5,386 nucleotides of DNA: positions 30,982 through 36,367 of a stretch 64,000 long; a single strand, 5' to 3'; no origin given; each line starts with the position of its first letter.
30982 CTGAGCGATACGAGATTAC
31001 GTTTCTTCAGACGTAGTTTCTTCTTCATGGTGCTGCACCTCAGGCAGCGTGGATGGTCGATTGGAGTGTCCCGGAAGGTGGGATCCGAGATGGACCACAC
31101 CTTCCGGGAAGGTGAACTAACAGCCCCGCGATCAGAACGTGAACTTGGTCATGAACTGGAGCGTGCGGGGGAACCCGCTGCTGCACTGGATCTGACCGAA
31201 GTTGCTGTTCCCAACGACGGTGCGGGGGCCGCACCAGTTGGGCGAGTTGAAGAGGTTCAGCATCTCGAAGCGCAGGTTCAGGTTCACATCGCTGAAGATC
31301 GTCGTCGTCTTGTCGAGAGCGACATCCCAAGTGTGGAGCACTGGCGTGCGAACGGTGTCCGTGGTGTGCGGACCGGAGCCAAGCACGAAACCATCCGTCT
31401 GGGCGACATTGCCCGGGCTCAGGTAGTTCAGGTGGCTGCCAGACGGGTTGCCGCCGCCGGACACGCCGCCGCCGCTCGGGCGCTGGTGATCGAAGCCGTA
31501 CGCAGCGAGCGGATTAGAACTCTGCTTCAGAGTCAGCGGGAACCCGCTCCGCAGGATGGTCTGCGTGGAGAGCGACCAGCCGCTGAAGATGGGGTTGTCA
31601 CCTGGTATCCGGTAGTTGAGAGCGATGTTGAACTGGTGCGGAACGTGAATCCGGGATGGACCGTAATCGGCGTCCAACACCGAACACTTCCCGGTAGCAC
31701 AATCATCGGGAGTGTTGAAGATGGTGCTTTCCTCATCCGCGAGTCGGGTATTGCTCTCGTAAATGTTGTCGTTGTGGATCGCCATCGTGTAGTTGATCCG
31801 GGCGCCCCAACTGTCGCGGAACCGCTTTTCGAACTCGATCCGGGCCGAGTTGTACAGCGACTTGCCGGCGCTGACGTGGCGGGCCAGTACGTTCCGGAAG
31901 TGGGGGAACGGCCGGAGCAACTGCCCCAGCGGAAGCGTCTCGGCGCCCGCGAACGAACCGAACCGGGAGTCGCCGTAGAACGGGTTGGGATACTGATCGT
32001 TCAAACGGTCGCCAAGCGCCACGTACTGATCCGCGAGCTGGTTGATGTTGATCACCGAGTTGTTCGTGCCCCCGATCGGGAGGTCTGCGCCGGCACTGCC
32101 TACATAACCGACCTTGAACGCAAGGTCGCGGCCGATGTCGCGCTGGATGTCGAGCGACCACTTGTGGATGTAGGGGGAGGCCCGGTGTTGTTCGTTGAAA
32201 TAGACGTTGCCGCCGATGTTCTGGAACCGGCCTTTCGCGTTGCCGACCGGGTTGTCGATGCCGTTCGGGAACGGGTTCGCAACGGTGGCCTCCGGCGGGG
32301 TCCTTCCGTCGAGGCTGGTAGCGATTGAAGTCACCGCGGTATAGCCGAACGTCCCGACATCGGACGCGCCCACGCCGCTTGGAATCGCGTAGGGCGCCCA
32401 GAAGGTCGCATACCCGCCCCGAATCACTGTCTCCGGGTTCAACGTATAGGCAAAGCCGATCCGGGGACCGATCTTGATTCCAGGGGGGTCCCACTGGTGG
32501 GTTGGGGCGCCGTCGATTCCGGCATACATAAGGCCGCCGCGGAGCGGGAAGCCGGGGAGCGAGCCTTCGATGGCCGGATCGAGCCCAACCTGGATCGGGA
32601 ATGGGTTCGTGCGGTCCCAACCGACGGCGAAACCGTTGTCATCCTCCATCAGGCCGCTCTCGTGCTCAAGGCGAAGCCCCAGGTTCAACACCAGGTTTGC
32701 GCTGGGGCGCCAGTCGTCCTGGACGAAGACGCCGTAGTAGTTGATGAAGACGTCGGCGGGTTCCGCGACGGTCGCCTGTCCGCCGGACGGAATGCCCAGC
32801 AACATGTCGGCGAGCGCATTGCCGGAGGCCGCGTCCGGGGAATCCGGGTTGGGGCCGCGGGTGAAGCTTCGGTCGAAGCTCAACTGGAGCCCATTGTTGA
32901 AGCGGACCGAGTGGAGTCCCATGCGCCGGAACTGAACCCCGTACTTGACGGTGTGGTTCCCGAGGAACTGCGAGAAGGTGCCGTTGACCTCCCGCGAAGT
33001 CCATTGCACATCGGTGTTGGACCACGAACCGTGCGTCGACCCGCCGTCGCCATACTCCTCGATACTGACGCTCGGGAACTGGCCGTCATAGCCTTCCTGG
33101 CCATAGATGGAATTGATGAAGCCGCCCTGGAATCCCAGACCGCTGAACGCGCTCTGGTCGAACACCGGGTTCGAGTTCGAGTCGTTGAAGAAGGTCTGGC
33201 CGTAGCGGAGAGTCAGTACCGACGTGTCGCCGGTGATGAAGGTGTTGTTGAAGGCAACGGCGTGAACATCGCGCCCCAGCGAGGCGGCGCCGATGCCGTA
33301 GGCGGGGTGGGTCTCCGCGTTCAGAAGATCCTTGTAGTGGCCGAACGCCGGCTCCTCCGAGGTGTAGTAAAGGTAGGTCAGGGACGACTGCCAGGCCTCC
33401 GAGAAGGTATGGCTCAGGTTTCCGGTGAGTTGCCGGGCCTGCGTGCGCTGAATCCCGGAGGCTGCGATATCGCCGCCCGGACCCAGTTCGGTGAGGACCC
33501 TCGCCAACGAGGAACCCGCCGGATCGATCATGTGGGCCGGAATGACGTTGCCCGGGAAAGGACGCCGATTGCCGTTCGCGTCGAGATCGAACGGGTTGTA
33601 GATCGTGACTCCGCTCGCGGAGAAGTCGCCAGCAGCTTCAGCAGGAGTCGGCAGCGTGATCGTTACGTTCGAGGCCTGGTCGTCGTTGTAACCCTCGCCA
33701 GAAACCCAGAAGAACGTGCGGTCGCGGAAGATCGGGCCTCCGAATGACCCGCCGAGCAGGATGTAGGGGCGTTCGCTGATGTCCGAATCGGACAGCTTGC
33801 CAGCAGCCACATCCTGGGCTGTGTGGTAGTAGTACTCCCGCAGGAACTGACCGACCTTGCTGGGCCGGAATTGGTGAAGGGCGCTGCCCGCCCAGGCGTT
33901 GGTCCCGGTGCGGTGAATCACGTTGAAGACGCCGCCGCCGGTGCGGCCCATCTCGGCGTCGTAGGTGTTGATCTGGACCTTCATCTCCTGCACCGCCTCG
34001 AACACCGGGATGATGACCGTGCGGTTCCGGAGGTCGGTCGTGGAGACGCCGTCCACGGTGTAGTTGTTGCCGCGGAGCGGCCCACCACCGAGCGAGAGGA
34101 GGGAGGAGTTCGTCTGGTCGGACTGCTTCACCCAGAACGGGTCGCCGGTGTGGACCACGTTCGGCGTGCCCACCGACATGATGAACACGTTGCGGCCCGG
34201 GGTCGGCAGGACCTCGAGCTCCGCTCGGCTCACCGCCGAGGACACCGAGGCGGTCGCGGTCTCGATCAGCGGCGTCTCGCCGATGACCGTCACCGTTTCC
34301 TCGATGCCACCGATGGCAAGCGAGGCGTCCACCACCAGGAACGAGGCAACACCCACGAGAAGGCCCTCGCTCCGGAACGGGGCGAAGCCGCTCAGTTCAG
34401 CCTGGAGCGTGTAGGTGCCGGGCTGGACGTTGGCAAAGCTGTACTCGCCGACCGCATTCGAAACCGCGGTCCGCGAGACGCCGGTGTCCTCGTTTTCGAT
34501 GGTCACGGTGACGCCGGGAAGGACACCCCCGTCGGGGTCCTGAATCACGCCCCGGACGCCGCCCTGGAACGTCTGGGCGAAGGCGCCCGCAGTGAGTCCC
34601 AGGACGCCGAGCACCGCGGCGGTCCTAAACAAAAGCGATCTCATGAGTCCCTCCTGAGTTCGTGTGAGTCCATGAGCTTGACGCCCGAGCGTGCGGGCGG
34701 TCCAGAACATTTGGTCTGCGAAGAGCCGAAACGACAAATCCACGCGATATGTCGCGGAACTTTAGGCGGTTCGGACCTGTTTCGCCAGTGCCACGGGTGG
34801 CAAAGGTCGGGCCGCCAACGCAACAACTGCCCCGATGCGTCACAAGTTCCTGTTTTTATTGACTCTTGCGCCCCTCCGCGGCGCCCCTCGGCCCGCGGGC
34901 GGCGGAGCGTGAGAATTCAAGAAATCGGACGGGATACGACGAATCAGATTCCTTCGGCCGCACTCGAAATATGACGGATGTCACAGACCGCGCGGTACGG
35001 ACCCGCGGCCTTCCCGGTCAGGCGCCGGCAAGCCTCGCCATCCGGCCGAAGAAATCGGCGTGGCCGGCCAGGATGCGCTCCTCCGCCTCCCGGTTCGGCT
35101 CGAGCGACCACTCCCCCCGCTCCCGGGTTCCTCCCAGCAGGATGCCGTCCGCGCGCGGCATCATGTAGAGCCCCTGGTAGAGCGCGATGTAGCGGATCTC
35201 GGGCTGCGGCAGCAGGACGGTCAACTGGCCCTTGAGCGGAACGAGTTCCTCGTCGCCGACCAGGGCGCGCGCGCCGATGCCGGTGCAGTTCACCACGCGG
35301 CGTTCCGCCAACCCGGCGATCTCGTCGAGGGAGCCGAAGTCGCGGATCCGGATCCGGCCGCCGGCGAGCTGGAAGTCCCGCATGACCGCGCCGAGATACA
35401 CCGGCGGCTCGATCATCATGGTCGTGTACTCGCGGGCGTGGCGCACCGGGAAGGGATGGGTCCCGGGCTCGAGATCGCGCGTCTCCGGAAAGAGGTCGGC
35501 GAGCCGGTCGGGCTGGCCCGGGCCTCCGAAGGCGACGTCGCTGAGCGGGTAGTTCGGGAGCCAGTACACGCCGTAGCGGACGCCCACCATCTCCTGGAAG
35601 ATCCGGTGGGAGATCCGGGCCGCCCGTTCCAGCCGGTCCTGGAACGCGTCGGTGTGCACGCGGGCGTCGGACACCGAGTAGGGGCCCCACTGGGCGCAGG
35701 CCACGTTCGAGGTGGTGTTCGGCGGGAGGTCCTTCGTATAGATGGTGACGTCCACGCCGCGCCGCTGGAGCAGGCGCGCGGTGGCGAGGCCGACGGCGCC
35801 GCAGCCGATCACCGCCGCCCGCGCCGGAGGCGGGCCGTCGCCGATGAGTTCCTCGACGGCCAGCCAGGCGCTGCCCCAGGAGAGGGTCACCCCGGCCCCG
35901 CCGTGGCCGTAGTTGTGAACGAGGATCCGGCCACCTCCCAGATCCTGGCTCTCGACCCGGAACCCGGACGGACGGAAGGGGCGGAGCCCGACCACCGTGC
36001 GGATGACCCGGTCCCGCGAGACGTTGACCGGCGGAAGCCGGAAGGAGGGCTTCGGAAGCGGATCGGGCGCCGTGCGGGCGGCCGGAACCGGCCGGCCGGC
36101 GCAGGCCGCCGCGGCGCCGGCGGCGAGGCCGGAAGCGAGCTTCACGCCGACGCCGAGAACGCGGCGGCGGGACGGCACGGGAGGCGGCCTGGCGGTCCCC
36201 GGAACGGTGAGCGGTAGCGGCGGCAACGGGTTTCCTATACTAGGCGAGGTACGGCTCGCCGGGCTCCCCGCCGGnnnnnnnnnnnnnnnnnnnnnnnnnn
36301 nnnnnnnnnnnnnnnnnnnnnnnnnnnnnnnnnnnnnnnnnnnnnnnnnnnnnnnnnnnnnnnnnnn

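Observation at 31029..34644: TonB-dependent receptor gene directly upstream of, and co-oriented with, lanA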

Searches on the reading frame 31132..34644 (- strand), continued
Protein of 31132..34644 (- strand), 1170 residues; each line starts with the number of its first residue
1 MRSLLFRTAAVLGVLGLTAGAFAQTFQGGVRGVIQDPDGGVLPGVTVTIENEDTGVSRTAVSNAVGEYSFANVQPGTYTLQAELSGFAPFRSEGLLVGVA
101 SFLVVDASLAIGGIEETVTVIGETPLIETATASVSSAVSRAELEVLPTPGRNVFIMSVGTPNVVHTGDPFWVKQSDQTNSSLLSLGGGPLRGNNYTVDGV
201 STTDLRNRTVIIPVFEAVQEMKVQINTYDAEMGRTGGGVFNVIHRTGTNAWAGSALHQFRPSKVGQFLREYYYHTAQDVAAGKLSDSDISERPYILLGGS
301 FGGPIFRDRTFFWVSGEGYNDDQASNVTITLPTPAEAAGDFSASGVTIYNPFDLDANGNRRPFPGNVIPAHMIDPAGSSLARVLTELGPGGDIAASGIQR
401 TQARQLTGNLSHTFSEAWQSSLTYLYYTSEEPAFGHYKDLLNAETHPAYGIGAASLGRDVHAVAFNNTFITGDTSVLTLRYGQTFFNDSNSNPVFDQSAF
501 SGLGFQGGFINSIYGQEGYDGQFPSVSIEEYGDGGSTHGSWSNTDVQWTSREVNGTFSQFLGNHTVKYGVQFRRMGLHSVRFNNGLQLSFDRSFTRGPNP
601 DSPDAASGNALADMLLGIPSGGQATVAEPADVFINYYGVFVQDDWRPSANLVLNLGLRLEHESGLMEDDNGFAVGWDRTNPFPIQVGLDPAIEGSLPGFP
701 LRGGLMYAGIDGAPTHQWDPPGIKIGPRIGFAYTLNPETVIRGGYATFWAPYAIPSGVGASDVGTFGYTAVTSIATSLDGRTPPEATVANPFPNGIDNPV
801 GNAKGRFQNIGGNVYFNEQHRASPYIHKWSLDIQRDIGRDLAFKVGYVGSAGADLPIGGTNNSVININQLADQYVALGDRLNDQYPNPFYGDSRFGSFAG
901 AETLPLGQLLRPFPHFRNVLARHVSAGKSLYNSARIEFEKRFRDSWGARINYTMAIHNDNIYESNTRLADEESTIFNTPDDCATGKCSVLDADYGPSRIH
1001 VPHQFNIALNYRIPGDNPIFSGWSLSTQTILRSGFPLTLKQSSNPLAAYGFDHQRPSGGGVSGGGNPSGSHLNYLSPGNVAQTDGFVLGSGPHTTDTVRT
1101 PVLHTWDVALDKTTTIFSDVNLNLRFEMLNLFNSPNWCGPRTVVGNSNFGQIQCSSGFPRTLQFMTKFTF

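Call 72: predict_structure(alignment_id=A2)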
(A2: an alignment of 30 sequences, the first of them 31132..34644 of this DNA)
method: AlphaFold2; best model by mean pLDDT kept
length: 1170 residues; sequences in the alignment: 30
mean_pLDDT: 66.2   pTM: 0.66
mean pLDDT of the five models: 66.2, 64.4, 62.9, 57.0, 55.3
residues with pLDDT >= 90: 80; 70-90: 534; 50-70: 322; < 50: 234
segments of 3 or more residues with pLDDT < 50: 1-28, 97-103, 112-250, 756-762, 965-970, 1065-1072, 1133-1160, 1166-1170
pLDDT, mean of each block of 10 residues (from residue 1): 41 30 37 65 76 67 65 62 73 58 56 28 23 32 36 26 28 34 26 25 25 31 37 37 35 64 67 59 68 71 64 71 69 92 89 88 93 94 86 69 75 68 78 64 70 73 74 66 77 86 90 87 90 82 77 72 73 79 88 88 84 94 82 81 75 79 74 66 67 60 66 62 81 77 75 50 54 73 86 78 61 73 77 78 80 68 75 85 84 74 84 83 77 80 68 80 50 67 67 73 69 69 70 71 79 77 52 57 79 75 65 67 63 43 29 37 50
secondary structure, 60 per line:
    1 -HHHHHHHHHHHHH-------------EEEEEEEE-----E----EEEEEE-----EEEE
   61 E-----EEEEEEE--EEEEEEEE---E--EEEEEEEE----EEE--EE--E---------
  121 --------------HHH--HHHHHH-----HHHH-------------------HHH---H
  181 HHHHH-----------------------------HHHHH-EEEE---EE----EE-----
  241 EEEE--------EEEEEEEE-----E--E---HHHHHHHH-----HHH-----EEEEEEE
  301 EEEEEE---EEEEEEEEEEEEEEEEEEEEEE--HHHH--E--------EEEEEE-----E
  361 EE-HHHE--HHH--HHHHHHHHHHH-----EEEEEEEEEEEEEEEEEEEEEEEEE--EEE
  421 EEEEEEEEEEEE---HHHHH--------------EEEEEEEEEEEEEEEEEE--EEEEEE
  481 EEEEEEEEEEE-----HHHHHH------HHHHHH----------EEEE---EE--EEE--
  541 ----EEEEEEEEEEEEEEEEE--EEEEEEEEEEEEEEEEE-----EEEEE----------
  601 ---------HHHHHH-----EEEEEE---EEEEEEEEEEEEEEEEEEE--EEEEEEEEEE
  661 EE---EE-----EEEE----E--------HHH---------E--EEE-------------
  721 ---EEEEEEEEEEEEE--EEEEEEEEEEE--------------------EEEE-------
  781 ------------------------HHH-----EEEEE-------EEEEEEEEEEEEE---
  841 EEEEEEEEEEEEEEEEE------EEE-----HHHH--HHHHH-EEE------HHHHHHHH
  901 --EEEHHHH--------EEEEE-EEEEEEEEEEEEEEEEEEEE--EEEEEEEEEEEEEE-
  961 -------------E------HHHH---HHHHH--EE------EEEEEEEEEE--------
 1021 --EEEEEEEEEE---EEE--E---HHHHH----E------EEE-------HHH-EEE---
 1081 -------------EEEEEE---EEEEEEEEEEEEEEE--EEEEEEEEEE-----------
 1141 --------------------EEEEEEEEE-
elements in order (helices of 4 or more, strands of 3 or more residues): H2-14 E28-35 E46-51 E57-61 E67-73 E76-83 E90-97 E102-104 H140-145 H151-154 H180-185 H215-219 E221-224 E241-244 E253-260 H273-280 E294-306 E310-331 H334-337 E349-354 E360-362 H375-385 E391-415 E418-432 H436-440 E455-472 E475-491 H497-502 H509-514 E525-528 E536-538 E545-561 E564-580 E586-590 H610-615 E621-626 E630-648 E651-662 E673-676 E705-707 E724-736 E739-749 E770-773 E813-817 E825-837 E841-857 E864-866 H872-875 H878-882 E884-886 H893-900 E903-905 H906-909 E918-922 E924-943 E946-959 H981-984 H988-992 E1003-1012 E1023-1032 E1036-1038 H1045-1049 E1061-1063 E1075-1077 E1094-1099 E1103-1117 E1120-1129 E1161-1169
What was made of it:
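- On TonB-dependent transporter, Oar subclass: AF2 barrel pLDDT is mostly 60–90 (call 72). The AF2 model has pLDDT below 50 for residues 112–250 (call 72).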

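Call 74: fold_search(model_id=the predicted structure, library=pdb)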
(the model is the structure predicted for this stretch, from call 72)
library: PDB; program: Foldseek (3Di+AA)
matches with E <= 10: 804; with E <= 0.001: 186
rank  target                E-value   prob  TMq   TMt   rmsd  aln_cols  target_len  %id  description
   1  6ofr                  3.2e-20  1.00  0.39  0.58   8.7       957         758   10  The crystal structure of the outer membrane transporter YddB from Escherichia coli (released 2019-10-02)
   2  4zgv_A                1.7e-18  1.00  0.40  0.55  10.1       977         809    9  The Crystal Structure of the Ferredoxin Receptor FusA from Pectobacterium atrosepticum SCRI1043 (released 2016-08-31)
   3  6i2j                  3.1e-17  1.00  0.34  0.54  10.6       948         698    9  Crystal structure of the ferric enterobactin receptor mutant (Q482A) from Pseudomonas aeruginosa (PfeA) in complex with  (released 2019-01-16)
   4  5mzs                  3.6e-17  1.00  0.34  0.53  10.8       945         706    9  Crystal structure of the ferric enterobactin receptor (PfeA) mutant (R480A_Q482A) from Pseudomonas aeruginosa (released 2018-02-14)
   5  9nn6_A                7.1e-17  1.00  0.33  0.58  10.1       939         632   10  E. coli Cir in Complex with the RBD of Microcin V (released 2025-09-24)
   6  5nc3                  9.9e-17  1.00  0.34  0.54  10.5       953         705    9  Crystal structure of the ferric enterobactin receptor (PfeA) from Pseudomonas aeruginosa in complex with the tris-catech (released 2018-03-21)
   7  5nc4                  1.9e-16  1.00  0.34  0.54  10.2       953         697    9  Crystal structure of the ferric enterobactin receptor (PfeA) in complex with protochelin from Pseudomonas aeruginosa (released 2018-03-21)
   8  6q5e                  1.9e-16  1.00  0.34  0.54  10.3       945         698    9  Crystal structure of the ferric enterobactin receptor from Pseudomonas aeruginosa (PfeA) in complex with enterobactin (released 2019-01-16)
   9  6r1f                  2.3e-16  1.00  0.33  0.53  10.7       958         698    9  Crystal structure of the ferric enterobactin receptor mutant R480A from Pseudomonas aeruginosa (PfeA) in complex with en (released 2019-04-10)
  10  5out                  3.1e-16  1.00  0.35  0.55  10.4       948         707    9  CRYSTAL STRUCTURE OF THE FERRIC ENTEROBACTIN RECEPTOR (PFEA) MUTANT (G324V) FROM PSEUDOMONAS AERUGINOSA (released 2018-09-05)
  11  5m9b                  6.0e-16  1.00  0.34  0.54  10.8       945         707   10  Crystal structure of the ferric enterobactin receptor (PfeA) from Pseudomonas aeruginosa (released 2018-02-21)
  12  5fr8_A                8.1e-16  1.00  0.33  0.52  11.8       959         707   10  Crystal structure of the siderophore receptor PirA from Acinetobacter baumannii (released 2016-05-11)
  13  2hdi_A                9.8e-16  1.00  0.32  0.59  10.2       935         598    9  Crystal structure of the Colicin I receptor Cir from E.coli in complex with receptor binding domain of Colicin Ia. (released 2007-05-08)
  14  2o5p_B                1.1e-15  1.00  0.32  0.48  11.1       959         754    8  Crystal structure of the full length ferric pyoverdine outer membrane receptor FpvA of Pseudomonas aeruginosa in its a (released 2007-10-30)
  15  8aa4_A                1.1e-15  1.00  0.31  0.40  14.9      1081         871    9  SusC components of the dextran utilisation system (utilisome) (released 2023-06-07)
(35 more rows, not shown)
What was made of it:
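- On TonB-dependent transporter, Oar subclass: The top Foldseek PDB hits are all TonB-dependent transporters: YddB 3e-20, FusA 2e-18, PfeA and Cir (call 74).
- Tried and rejected: The fold search was needed instead (call 74).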

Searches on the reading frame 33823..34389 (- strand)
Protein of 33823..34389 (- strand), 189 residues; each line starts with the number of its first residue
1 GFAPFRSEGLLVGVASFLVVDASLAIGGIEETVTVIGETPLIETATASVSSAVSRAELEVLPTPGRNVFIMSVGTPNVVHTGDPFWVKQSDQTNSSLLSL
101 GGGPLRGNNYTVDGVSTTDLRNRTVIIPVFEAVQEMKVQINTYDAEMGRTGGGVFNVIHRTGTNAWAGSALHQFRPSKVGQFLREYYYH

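Call 42: search_protein_families(library=pfam, proteins=[window:33823-34389:-], max_evalue=1)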
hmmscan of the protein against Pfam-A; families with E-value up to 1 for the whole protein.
seq(189 aa): 1 family
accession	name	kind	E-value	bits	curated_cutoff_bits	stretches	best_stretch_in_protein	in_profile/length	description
PF07715.20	Plug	-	0.11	13.4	23.9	1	45-148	5-100/107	TonB-dependent Receptor Plug Domain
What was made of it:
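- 31132..34644 (-): Resident Oar-type TonB-dependent receptor, 1170 aa. Layout: signal peptide, CarboxypepD_reg N-terminal extension (res 30–109), TonB-box-like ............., a plug-like region, and a large beta-barrel. Sub-threshold Plug match (call 42).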

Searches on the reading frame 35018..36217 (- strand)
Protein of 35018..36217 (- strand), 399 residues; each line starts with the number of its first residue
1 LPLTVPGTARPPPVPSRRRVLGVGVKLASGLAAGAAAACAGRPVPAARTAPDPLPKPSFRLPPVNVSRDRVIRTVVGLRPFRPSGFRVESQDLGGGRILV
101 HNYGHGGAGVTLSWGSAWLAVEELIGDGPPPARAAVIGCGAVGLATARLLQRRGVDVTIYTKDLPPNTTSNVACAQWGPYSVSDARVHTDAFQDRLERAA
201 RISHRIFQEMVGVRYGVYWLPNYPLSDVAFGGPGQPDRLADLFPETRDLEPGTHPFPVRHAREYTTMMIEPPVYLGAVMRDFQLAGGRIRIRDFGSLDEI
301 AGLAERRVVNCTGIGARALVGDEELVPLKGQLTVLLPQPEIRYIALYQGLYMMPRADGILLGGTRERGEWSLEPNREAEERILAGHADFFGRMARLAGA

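Call 17: search_protein_families(library=pfam, proteins=[window:35018-36217:-], max_evalue=0.01)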
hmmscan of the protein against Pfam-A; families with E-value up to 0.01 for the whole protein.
window:35018-36217:- (399 aa): 4 families
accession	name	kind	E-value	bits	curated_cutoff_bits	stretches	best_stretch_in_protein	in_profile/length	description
PF01266.30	DAO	-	1.3e-35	124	27.9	2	134-391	2-298/353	FAD dependent oxidoreductase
PF13450.12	NAD_binding_8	-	0.002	18.8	21.9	1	136-160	1-25/68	NAD(P)-binding Rossmann-like domain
PF01494.25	FAD_binding_3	-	0.0022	17.7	22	1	134-162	4-32/349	FAD binding domain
PF02558.23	ApbA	-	0.008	16.3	22.2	0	135-162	2-29/150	Ketopantoate reductase PanE/ApbA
